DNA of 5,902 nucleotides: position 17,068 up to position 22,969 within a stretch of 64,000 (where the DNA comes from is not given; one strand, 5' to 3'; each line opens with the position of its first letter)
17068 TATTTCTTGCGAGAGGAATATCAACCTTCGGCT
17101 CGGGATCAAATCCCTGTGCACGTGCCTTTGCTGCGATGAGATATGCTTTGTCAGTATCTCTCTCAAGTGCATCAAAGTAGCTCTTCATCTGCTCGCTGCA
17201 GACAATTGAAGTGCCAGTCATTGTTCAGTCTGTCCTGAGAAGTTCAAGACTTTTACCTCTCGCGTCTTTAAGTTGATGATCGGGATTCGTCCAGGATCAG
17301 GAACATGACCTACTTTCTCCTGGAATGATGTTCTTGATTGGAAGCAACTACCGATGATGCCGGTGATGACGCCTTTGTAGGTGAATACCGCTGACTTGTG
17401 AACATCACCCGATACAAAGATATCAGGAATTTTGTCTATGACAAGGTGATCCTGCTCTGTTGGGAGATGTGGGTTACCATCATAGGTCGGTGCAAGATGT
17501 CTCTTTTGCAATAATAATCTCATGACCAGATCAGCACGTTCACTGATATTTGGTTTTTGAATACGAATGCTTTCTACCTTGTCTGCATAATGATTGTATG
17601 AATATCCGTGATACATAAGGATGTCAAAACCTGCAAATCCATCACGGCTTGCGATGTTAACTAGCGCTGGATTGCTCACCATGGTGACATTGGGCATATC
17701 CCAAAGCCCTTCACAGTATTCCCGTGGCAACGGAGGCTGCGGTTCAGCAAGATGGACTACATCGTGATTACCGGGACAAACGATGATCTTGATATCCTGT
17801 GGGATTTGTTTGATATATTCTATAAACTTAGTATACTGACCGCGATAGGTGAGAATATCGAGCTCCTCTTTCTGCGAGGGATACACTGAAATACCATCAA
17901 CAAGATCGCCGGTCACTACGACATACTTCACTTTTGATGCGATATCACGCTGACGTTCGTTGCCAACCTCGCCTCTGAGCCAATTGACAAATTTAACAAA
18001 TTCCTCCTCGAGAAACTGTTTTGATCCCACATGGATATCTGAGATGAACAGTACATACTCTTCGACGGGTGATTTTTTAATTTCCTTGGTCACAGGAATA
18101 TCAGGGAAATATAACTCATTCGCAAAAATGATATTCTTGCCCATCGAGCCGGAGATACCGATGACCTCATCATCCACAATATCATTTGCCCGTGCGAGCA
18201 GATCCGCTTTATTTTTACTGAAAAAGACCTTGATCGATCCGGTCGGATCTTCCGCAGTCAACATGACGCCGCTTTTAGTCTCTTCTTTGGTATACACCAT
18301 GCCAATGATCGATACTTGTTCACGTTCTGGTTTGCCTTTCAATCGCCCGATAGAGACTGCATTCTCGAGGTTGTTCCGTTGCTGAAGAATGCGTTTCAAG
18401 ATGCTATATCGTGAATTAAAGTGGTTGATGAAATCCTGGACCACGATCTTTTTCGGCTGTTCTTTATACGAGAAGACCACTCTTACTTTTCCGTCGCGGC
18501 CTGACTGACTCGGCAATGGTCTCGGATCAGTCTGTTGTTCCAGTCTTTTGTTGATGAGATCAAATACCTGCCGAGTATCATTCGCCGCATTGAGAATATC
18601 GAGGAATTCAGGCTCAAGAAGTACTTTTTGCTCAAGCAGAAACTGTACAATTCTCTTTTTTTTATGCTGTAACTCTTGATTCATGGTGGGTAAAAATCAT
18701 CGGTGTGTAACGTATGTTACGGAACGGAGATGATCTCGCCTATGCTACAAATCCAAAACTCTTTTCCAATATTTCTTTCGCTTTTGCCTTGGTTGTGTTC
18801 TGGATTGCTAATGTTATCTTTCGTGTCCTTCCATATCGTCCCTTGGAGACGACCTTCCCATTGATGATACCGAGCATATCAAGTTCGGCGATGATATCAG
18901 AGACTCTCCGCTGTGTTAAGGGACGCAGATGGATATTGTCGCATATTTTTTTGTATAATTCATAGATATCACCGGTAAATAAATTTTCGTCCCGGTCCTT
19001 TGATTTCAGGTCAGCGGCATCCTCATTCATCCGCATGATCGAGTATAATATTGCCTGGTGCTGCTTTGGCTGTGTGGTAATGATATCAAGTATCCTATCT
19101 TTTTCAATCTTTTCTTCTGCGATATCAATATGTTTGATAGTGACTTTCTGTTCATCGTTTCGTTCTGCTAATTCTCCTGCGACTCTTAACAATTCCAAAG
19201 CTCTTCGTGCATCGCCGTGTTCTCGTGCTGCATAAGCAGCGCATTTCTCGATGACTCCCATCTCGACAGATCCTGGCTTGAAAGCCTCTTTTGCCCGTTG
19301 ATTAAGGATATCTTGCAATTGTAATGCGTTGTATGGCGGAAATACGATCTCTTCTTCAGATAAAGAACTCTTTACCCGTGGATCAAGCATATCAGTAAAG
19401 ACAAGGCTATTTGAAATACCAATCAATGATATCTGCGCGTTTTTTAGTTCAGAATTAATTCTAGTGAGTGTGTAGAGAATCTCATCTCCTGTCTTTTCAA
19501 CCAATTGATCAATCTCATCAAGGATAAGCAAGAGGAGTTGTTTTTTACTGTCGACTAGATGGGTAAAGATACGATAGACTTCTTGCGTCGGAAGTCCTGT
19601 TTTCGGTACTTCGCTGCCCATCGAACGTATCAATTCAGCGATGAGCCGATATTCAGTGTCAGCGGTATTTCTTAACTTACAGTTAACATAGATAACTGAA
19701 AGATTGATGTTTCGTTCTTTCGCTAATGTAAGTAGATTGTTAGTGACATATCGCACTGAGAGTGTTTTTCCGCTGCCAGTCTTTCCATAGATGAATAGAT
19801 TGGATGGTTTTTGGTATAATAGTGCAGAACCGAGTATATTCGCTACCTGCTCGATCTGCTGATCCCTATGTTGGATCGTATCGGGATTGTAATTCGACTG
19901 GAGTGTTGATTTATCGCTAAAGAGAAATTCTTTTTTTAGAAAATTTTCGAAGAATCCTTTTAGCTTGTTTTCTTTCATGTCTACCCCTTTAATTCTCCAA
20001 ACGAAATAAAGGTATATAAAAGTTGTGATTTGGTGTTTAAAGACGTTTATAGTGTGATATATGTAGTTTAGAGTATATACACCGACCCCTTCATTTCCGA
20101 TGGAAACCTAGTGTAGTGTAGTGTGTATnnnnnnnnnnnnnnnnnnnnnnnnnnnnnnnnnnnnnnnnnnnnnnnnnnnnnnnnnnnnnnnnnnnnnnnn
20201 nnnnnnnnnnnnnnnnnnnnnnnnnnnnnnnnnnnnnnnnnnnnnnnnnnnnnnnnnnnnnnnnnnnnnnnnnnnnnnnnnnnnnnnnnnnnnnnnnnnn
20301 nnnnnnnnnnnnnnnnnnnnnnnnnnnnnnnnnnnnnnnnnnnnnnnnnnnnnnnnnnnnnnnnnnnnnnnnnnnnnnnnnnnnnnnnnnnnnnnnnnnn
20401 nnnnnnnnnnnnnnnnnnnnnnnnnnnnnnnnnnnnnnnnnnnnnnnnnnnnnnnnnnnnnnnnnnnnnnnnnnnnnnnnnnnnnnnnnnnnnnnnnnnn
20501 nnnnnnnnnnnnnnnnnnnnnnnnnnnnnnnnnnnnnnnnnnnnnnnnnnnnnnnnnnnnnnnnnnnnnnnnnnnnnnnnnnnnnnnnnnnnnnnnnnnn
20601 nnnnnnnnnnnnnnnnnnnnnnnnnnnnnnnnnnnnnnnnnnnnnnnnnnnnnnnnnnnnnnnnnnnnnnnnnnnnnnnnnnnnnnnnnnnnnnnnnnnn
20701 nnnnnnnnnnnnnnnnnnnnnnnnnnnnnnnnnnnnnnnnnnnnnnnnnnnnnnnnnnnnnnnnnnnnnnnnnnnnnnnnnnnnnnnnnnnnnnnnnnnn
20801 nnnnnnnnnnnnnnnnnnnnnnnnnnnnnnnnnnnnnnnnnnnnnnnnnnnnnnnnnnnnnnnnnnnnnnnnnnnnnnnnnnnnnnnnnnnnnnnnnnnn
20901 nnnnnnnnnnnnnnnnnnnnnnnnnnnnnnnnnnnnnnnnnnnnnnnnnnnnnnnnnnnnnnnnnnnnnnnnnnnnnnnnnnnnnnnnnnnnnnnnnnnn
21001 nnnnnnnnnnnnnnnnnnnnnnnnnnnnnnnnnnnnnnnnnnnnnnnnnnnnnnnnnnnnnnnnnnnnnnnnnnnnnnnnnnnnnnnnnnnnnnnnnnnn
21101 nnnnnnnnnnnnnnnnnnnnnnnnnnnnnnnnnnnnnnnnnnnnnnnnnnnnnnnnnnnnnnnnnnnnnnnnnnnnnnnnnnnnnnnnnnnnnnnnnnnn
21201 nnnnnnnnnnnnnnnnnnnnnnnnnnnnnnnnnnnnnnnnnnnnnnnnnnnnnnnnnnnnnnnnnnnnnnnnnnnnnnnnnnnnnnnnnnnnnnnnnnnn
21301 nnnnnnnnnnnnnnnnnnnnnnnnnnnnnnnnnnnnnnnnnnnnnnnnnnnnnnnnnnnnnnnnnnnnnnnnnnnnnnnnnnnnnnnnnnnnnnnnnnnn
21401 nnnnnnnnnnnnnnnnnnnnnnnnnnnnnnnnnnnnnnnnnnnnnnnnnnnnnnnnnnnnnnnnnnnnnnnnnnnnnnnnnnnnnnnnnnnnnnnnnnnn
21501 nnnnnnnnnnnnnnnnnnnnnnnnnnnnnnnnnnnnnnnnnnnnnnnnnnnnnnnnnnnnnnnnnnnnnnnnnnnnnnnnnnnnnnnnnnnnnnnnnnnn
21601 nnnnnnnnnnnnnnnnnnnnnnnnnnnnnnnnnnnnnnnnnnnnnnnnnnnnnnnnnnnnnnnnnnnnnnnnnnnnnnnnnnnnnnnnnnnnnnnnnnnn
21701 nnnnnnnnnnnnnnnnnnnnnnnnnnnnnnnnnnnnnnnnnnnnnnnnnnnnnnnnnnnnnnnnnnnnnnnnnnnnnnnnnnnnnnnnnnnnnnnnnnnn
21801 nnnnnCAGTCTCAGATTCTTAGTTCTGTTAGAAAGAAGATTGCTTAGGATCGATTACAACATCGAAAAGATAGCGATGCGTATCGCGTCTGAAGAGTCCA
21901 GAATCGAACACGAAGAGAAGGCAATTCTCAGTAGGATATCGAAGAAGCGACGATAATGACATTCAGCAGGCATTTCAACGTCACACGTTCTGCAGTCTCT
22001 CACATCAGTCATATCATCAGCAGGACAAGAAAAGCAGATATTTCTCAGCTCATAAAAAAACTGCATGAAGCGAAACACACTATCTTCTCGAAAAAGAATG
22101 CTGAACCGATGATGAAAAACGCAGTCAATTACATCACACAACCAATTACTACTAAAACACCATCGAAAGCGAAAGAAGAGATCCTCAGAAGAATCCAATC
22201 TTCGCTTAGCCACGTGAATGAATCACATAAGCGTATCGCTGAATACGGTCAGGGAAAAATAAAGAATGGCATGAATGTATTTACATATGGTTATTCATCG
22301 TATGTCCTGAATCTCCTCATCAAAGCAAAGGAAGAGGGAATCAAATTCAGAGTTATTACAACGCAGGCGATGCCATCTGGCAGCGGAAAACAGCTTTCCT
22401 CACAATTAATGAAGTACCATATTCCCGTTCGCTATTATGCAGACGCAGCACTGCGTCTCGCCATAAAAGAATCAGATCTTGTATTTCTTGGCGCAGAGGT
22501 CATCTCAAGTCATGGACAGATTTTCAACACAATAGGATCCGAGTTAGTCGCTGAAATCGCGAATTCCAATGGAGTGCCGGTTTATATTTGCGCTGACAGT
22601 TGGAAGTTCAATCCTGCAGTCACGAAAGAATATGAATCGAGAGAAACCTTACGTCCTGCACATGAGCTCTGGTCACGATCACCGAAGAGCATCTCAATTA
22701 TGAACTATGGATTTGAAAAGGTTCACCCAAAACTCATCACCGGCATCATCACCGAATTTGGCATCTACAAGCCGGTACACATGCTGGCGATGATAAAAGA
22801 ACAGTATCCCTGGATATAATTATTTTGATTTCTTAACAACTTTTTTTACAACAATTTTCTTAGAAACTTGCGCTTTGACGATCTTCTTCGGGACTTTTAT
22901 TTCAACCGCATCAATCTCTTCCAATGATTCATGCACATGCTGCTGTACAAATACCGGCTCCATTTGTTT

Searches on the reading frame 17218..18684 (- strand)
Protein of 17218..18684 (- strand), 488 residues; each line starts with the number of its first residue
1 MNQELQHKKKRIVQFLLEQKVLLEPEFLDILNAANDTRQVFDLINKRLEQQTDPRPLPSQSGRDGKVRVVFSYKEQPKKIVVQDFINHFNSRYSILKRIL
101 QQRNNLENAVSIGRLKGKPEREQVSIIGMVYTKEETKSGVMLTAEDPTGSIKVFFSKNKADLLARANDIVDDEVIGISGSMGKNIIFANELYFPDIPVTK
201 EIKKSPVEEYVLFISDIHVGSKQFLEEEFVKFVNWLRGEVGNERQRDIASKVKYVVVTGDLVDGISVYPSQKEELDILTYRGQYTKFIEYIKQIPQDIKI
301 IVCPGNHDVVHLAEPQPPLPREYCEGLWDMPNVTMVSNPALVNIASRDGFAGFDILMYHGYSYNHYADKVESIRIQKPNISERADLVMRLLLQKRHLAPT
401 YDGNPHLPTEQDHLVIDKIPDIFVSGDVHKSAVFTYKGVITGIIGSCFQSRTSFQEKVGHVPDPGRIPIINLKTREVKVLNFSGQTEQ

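Call 4: search_protein_families(library=pfam, proteins=[window:17218-18684:-])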
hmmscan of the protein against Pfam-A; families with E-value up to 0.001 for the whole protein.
window:17218-18684:- (488 aa): 3 families
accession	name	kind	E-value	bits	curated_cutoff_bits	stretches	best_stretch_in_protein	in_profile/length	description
PF04042.21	DNA_pol_E_B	-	1.6e-14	54.3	29.1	1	211-430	1-206/210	DNA polymerase alpha/epsilon subunit B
PF00149.33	Metallophos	-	6.2e-13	50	21.5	1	211-430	3-190/191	Calcineurin-like phosphoesterase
PF01336.31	tRNA_anti-codon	-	0.00012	22.4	27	1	124-184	1-60/75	OB-fold nucleic acid binding domain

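Call 62: search_protein_families(library=ncbifam, proteins=[window:17218-18684:-])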
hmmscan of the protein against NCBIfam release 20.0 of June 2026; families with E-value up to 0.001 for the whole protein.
window:17218-18684:- (488 aa): 8 families
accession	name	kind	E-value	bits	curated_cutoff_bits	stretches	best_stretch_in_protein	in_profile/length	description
NF003118.0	PRK04036.1-3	equivalog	1.3e-132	443.2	445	1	7-483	3-480/481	DNA-directed DNA polymerase II small subunit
NF003120.0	PRK04036.1-5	equivalog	1.5e-121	406.6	671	1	82-482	159-546/547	DNA-directed DNA polymerase II small subunit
NF003117.0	PRK04036.1-2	equivalog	6.5e-97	325.4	993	1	78-484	250-646/650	DNA-directed DNA polymerase II small subunit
NF003119.0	PRK04036.1-4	equivalog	1.4e-95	321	823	1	82-482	193-581/590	DNA-directed DNA polymerase II small subunit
NF003116.0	PRK04036.1-1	equivalog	5.6e-85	286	425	1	83-483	150-530/530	DNA-directed DNA polymerase II small subunit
NF053862.1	DS9_1_antiphage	equivalog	2.9e-06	26.4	420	1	208-316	193-296/486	anti-phage phosphoesterase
TIGR00024.1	SbcD_rel_arch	hypoth_equivalog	4.4e-05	23.3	115.2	1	211-309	17-100/224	putative phosphoesterase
NF053861.1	DS8_antiphage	equivalog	0.00017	19.5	790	1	214-309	2-85/994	anti-phage protein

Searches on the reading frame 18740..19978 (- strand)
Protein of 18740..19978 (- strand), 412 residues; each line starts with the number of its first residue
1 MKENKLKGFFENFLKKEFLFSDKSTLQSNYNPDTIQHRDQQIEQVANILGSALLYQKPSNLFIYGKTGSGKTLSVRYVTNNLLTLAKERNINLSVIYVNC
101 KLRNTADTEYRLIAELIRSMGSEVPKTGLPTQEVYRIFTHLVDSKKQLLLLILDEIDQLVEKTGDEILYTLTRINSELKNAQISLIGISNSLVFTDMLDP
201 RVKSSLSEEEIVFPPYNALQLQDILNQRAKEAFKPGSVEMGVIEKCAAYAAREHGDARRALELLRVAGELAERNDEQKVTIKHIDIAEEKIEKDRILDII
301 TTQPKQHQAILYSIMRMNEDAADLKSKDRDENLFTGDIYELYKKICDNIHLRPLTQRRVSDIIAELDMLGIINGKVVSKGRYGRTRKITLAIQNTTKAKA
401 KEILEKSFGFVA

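Call 4: search_protein_families(library=pfam, proteins=[window:18740-19978:-])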
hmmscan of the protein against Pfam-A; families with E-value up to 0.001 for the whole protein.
window:18740-19978:- (412 aa): 12 families
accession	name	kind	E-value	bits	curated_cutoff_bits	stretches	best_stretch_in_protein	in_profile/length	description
PF22703.2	Cdc6_lid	-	7e-26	90.3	27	1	222-288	1-67/68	Cdc6 AAA+ ATPase-type lid domain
PF09079.17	Cdc6_C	-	2.5e-25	88.7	25.1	1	299-394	2-90/96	CDC6, C terminal winged helix domain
PF13401.12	AAA_22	-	5.3e-14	53.1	27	1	58-188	5-123/130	AAA domain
PF13191.12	AAA_16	-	6.1e-09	37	32.6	1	37-174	4-158/167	AAA ATPase domain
PF01637.24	ATPase_2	-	8.3e-08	32.7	33.2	1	56-174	18-138/225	ATPase domain predominantly from Archaea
PF05621.17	TniB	-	3.5e-07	30.3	22.4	1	50-188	27-160/189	Bacterial TniB protein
PF05729.18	NACHT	-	8.5e-07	29.4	26.7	1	61-165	3-99/167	NACHT domain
PF00004.35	AAA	-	1e-06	29.7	21.2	1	62-213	2-129/131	ATPase family associated with various cellular activities (AAA)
PF00270.35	DEAD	-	2.2e-05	24.7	26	0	57-189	13-157/167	DEAD/DEAH box helicase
PF24883.2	NPHP3_N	-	7e-05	23.5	24.8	0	58-128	22-87/164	Nephrocystin 3, N-terminal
PF22606.2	Cdc6-ORC-like_ATPase_lid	-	0.0002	21.6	27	1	216-272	1-57/60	Cdc6/ORC-like, ATPase lid domain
PF16796.11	Microtub_bd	-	0.0007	20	27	0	42-77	76-110/155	Microtubule binding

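Call 11: find_related_loci(query=window:18740-19978:-, collection=genome_contigs, flank=6000)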
Query window:18740-19978:- (412 aa) in genome_contigs; peptide patterns used: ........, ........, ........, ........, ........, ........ (x = any residue, [..] = any of these).
305 stretches matched a pattern; 21 encode a relative of the query (tblastn E <= 1e-3); 21 distinct loci.
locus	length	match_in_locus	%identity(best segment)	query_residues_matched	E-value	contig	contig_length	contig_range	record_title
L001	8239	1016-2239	81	1-410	0e+0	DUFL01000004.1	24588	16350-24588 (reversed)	MAG TPA_asm: Candidatus Woesearchaeota archaeon isolate UBA10107 contig_6067, whole genome shotgun sequence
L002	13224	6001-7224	81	1-410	0e+0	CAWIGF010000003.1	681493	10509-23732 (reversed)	MAG: uncultured Candidatus Woesearchaeota archaeon isolate MFD03726.bin.1.7 genome assembly, contig: contig_99960, whole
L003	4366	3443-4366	86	1-308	0e+0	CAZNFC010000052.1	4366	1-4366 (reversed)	MAG TPA_asm: uncultured Methanosarcinales archaeon isolate SRP193066_co2_421 genome assembly, contig: NODE_10787_length_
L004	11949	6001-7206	65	1-410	7e-179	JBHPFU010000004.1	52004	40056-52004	Nanoarchaeota archaeon isolate SAG AM-311-K19 NODE_4_length_52004_cov_31.105373, whole genome shotgun sequence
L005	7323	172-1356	63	1-403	1e-173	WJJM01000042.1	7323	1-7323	MAG: Candidatus Woesearchaeota archaeon isolate Bin_028 k141_2673575, whole genome shotgun sequence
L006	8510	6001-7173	63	5-404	1e-170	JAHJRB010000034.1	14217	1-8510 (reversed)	MAG: Nanoarchaeota archaeon isolate OS_PC_MetaG.mb.127 OS_PC_MetaG.mb.127_k141_96806, whole genome shotgun sequence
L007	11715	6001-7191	62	5-410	1e-170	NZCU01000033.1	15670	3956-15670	MAG: Nanoarchaeota archaeon isolate ARS1172 MHASMcontig_673084, whole genome shotgun sequence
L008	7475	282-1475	61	5-410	9e-169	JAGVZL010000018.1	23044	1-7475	Candidatus Woesearchaeota archaeon isolate RIFOXYB1_FULL_31_12 rifoxyb1_full_scaffold_745, whole genome shotgun sequence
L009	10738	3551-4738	61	2-405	8e-168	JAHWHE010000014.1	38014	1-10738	MAG: Candidatus Woesearchaeota archaeon isolate FT2_141 k127_5811258, whole genome shotgun sequence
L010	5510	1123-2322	62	1-408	2e-170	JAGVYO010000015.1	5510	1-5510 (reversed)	Candidatus Woesearchaeota archaeon isolate RIFCSPLOWO2_01_FULL_50_16 rifcsplowo2_01_scaffold_44356, whole genome shotgun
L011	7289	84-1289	60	1-410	2e-167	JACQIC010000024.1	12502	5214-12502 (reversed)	MAG: Candidatus Aenigmatarchaeota archaeon isolate NC_groundwater_1115_Ag_S-0.1um_41_83 S_p1_S3_coassembly_k141_372458,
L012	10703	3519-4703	64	4-407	3e-167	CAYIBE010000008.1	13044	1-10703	MAG TPA_asm: Candidatus Woesearchaeota archaeon isolate ERP119705_co1_791 genome assembly, contig: NODE_6123_length_1304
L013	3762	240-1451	60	1-412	4e-174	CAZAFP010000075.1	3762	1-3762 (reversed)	MAG TPA_asm: uncultured Methanosarcinales archaeon isolate binchicken_co32_262 genome assembly, contig: NODE_45905_lengt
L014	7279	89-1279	59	3-407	7e-163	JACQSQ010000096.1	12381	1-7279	MAG: Candidatus Woesearchaeota archaeon isolate NC_groundwater_1389_Ag_S-0.2um_39_97 S_p2_S4_coassembly_k141_4036980, wh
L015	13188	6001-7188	59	5-409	1e-162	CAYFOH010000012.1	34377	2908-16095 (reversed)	MAG TPA_asm: uncultured Methanosarcinales archaeon isolate ERP019367_co1_29 genome assembly, contig: NODE_1249_length_34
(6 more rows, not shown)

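Call 30: search_solved_structures(query=window:18740-19978:-, show_alignments=1)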
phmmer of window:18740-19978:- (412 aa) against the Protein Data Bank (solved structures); distinct sequences matched with E-value up to 0.001: 23.
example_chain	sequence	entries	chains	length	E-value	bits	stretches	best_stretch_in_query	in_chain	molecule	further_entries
2qby_A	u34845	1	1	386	8.5e-102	344.2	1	19-395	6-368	Cell division control protein 6 homolog 1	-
2v1u_A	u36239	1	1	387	2.5e-94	319.6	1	19-392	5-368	CELL DIVISION CONTROL PROTEIN 6 HOMOLOG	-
2qby_B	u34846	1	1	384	3.6e-40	141.4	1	57-393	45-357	Cell division control protein 6 homolog 3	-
8rwv_F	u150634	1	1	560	6.6e-26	94.4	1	27-284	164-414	Cell division control protein 6 homolog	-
8s0e_G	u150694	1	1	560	6.7e-26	94.4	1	27-284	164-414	Cell division control protein 6 homolog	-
7jgr_G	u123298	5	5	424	2.7e-21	79.2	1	33-314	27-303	Cell division control protein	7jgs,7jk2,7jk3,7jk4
1fnn_A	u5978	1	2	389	8.9e-20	74.3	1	22-391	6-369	CELL DIVISION CONTROL PROTEIN 6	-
1w5s_A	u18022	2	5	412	1.9e-15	60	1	17-391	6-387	ORIGIN RECOGNITION COMPLEX SUBUNIT 2 ORC2 | ORC2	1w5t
5uj7_A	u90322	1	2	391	2e-14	56.6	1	29-291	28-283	Origin recognition complex subunit 1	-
7jpo_A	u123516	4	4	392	2e-14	56.6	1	29-291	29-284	Origin recognition complex subunit 1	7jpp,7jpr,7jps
5ujm_A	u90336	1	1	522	6.3e-14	55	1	29-290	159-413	Origin recognition complex subunit 1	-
7ctf_A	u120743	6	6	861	1.3e-13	54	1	29-289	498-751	Origin recognition complex subunit 1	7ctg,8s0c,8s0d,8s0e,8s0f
8rwv_A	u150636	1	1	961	1.6e-13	53.7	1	29-289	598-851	Origin recognition complex subunit 1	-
4xgc_A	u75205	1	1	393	3e-13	52.8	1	25-291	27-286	Origin recognition complex subunit 1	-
7jgr_A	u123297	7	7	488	5.4e-13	51.9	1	25-291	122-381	Origin recognition complex subunit 1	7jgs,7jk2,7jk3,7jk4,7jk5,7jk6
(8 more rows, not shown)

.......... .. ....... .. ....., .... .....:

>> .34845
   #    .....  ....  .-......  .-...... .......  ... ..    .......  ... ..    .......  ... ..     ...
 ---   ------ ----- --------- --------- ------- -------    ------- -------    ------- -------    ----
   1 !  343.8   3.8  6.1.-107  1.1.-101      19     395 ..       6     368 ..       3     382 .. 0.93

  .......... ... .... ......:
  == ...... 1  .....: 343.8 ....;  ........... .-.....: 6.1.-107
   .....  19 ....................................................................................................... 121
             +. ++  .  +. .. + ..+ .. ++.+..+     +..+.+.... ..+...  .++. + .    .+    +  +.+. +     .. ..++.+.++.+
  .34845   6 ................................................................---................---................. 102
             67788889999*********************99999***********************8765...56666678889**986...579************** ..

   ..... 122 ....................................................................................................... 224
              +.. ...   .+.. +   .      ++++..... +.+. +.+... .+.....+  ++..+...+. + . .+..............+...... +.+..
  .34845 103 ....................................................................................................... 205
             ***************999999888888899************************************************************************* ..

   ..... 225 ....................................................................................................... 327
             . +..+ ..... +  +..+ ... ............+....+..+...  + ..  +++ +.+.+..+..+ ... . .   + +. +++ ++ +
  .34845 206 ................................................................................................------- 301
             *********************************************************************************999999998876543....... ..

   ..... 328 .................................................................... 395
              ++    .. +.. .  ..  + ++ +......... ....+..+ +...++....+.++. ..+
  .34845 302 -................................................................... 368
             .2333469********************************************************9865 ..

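Call 54: find_encoding_contigs(protein=window:18740-19978:-, flank=10000, max_places=4)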
Protein window:18740-19978:- (412 aa): 3 contigs read that carry it; 2 places shown.
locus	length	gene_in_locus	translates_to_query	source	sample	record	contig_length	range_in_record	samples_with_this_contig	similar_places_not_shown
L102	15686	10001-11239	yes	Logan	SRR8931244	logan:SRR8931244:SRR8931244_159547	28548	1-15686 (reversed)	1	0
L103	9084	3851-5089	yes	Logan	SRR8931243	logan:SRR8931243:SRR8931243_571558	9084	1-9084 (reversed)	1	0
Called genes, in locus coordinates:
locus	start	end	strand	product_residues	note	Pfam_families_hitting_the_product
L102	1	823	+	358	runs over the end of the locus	PF26356:Pelota_N, PF03464:eRF1_2, PF03465:eRF1_3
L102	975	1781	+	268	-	PF01978:TrmB, PF11495:TrmB_EBD_N (weak)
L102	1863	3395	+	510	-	PF01409:tRNA-synt_2d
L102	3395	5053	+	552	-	PF18262:PhetRS_B1 (faint), PF03483:B3_4 (weak), PF01409:tRNA-synt_2d (faint), PF03484:B5, PF17759:tRNA_synthFbeta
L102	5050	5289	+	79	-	-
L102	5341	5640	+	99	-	-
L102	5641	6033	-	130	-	-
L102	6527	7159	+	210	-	PF02002:TFIIE_alpha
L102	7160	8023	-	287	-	PF01008:IF-2B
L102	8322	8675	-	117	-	-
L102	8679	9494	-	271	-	PF01978:TrmB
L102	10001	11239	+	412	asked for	PF05621:TniB (weak), PF01637:ATPase_2, PF13191:AAA_16, PF00004:AAA (weak), PF05729:NACHT (weak), PF13401:AAA_22, PF22703:Cdc6_lid, PF09079:WHD_Cdc6, +1 more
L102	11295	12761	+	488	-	PF00149:Metallophos, PF04042:DNA_pol_E_B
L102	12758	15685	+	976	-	?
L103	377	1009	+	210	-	PF02002:TFIIE_alpha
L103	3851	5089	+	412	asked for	PF05621:TniB (weak), PF01637:ATPase_2, PF13191:AAA_16, PF00004:AAA (weak), PF05729:NACHT (weak), PF13401:AAA_22, PF22703:Cdc6_lid, PF09079:WHD_Cdc6, +1 more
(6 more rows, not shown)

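Call 62: search_protein_families(library=ncbifam, proteins=[window:18740-19978:-])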
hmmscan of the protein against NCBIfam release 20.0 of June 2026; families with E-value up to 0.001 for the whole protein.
window:18740-19978:- (412 aa): 5 families
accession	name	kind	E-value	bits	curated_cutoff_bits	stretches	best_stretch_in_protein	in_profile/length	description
NF001625.0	PRK00411.1-3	equivalog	6.7e-155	515.9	501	1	2-396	3-388/415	ORC1-type DNA replication protein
TIGR02928.1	TIGR02928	subfamily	1.4e-127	425.6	181.3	1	19-390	1-366/366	orc1/cdc6 family replication initiation protein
NF001623.0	PRK00411.1-1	equivalog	6.5e-62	209.6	311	1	7-396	5-393/411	ORC1-type DNA replication protein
NF001624.0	PRK00411.1-2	subfamily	2.3e-58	197.8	354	1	16-395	10-366/374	ORC1-type DNA replication protein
NF001626.0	PRK00411.1-5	equivalog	1e-40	139.7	417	1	16-394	13-367/374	ORC1-type DNA replication protein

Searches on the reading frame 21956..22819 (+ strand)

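Call 4: search_protein_families(library=pfam, proteins=[window:21956-22819:+])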
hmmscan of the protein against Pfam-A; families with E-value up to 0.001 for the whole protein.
window:21956-22819:+ (287 aa): 1 family
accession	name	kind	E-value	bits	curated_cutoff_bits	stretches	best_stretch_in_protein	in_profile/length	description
PF01008.23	IF-2B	-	3e-51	174.7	22.4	1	11-273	10-280/280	Initiation factor 2 subunit family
